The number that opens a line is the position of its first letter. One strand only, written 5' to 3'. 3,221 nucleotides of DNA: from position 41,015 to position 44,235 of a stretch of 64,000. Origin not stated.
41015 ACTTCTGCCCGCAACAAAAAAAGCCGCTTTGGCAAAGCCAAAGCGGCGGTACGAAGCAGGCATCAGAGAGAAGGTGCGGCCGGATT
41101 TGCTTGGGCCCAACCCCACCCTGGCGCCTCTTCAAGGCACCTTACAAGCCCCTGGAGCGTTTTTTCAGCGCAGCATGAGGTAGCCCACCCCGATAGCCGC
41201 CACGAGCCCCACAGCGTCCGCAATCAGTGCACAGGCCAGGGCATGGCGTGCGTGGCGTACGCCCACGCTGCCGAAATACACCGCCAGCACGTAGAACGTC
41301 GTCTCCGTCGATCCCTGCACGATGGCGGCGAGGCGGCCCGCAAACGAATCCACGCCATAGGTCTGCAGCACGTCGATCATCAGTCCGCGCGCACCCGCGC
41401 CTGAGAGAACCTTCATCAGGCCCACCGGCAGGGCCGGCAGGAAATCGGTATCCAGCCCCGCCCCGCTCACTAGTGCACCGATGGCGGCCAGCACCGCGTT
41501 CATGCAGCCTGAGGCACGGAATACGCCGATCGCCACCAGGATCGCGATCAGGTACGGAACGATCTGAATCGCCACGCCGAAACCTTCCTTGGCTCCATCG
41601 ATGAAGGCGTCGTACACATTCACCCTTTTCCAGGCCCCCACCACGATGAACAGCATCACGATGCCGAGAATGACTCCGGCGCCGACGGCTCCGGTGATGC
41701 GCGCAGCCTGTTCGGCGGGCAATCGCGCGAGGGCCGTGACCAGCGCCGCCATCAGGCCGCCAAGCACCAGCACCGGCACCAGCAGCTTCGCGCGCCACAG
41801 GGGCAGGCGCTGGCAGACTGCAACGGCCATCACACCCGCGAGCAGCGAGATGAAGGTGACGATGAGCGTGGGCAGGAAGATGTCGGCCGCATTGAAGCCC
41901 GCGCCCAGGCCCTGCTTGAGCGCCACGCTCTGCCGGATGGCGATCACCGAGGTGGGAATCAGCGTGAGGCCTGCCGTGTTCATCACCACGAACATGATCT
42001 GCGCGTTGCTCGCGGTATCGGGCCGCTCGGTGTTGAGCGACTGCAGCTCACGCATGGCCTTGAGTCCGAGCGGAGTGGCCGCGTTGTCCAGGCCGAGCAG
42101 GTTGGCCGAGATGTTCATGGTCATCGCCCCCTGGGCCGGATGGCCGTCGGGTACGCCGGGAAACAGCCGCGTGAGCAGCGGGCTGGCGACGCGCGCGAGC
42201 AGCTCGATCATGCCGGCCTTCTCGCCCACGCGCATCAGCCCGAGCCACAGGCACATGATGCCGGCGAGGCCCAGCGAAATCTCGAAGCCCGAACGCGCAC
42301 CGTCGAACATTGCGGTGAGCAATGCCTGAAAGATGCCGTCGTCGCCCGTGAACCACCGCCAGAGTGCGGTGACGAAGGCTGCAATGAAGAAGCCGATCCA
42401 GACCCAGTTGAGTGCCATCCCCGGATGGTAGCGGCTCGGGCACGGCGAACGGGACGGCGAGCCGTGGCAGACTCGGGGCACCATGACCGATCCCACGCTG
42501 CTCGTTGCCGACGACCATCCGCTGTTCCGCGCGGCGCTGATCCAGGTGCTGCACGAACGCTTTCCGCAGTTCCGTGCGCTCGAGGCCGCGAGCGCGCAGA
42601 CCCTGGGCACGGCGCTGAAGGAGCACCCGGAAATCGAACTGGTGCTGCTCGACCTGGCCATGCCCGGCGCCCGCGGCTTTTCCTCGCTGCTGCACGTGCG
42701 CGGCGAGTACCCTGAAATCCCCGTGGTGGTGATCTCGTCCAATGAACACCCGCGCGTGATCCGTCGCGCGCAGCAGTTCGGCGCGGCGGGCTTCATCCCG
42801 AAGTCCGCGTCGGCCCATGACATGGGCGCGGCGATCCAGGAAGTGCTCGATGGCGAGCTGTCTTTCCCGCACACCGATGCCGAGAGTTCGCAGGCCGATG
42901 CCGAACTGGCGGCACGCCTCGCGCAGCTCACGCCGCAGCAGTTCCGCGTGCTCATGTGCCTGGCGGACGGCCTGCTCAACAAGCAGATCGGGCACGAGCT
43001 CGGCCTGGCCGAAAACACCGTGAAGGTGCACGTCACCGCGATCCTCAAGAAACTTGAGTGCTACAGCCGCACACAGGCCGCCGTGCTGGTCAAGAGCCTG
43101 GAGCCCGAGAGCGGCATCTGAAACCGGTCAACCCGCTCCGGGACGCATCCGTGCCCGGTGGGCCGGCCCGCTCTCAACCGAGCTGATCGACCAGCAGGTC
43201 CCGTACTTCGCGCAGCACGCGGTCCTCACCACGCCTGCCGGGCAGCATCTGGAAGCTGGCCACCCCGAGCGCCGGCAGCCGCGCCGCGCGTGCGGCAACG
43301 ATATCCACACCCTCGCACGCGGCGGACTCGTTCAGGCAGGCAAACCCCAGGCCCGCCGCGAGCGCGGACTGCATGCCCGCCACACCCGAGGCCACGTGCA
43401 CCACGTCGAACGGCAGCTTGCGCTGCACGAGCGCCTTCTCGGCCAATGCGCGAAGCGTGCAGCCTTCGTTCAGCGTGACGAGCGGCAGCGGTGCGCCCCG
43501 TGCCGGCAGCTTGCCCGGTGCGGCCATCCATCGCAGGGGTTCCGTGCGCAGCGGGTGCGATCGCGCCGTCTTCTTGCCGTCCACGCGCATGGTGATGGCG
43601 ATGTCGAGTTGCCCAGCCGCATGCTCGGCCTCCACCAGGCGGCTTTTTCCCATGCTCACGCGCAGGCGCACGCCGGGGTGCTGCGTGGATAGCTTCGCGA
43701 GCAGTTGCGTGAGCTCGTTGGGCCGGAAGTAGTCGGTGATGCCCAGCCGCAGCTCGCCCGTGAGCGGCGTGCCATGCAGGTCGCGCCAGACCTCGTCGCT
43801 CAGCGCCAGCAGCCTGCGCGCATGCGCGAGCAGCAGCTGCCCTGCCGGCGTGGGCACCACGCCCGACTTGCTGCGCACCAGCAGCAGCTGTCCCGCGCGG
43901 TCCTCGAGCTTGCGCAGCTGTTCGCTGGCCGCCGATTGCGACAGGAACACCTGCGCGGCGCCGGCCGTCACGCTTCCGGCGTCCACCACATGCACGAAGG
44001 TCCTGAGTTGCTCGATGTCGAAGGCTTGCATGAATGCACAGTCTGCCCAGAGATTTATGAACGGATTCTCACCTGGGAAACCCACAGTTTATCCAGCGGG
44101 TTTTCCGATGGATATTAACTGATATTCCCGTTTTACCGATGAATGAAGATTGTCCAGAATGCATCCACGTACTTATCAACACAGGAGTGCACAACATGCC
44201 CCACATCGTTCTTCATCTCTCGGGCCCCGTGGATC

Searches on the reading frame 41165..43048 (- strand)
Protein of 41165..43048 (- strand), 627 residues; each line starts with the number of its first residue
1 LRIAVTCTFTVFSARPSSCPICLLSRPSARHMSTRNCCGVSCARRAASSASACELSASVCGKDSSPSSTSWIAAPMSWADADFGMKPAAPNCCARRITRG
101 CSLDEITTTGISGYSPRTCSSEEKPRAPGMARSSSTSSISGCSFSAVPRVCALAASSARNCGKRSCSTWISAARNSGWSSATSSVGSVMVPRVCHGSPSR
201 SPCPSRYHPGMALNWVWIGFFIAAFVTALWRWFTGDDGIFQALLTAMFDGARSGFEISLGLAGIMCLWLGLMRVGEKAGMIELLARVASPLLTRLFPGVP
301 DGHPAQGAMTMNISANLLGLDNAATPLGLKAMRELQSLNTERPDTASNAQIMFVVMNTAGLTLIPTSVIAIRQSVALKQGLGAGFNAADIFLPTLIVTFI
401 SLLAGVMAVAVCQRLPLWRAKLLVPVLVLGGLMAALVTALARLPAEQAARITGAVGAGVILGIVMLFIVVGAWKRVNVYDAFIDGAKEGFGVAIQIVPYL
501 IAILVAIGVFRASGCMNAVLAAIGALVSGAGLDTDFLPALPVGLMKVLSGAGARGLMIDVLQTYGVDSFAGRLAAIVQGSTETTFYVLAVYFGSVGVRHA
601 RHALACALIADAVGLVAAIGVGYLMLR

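Call 11: search_protein_families(library=pfam, proteins=[window:41165-43048:-])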
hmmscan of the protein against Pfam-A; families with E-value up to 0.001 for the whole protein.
window:41165-43048:- (627 aa): 1 family
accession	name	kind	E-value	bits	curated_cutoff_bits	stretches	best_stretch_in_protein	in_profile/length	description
PF07670.19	Gate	-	1e-17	64.9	29.6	2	260-370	3-99/104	Nucleoside recognition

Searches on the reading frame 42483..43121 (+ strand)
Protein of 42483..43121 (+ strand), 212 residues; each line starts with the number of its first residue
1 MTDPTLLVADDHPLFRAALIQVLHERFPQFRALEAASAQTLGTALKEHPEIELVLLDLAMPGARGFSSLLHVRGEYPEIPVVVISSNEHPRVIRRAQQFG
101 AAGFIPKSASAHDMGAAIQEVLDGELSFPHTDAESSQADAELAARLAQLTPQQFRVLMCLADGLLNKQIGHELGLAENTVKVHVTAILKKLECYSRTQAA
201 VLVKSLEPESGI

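Call 11: search_protein_families(library=pfam, proteins=[window:42483-43121:+])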
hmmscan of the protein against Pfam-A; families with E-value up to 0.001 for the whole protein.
window:42483-43121:+ (212 aa): 3 families
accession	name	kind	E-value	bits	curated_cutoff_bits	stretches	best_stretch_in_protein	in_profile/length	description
PF00196.25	GerE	-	2.7e-17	62.6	23.5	1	148-202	2-56/57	Bacterial regulatory proteins, luxR family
PF00072.30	Response_reg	-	3.2e-17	63.2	30.2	1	7-118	2-110/111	Response regulator receiver domain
PF08281.18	Sigma70_r4_2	-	4.1e-06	26.8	25.7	1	141-191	3-54/54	Sigma-70, region 4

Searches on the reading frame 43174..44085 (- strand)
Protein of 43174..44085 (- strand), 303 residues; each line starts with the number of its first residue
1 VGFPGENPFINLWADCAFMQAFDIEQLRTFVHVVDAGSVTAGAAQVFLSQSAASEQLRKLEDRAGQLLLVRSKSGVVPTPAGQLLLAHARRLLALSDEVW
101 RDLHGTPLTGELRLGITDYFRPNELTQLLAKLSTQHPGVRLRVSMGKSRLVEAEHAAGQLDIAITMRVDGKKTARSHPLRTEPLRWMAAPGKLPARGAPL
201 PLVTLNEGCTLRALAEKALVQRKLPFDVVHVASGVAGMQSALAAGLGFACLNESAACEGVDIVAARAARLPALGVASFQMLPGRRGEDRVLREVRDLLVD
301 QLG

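Call 25: search_protein_families(library=pfam, proteins=[window:43174-44085:-])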
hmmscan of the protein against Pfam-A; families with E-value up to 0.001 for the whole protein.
window:43174-44085:- (303 aa): 2 families
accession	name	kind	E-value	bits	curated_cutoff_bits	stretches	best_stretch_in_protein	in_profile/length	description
PF03466.25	LysR_substrate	-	1.5e-25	90.3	28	1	108-301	4-207/209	LysR substrate binding domain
PF00126.33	HTH_1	-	6.5e-19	68.1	26.6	1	24-83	1-60/60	Bacterial regulatory helix-turn-helix protein, lysR family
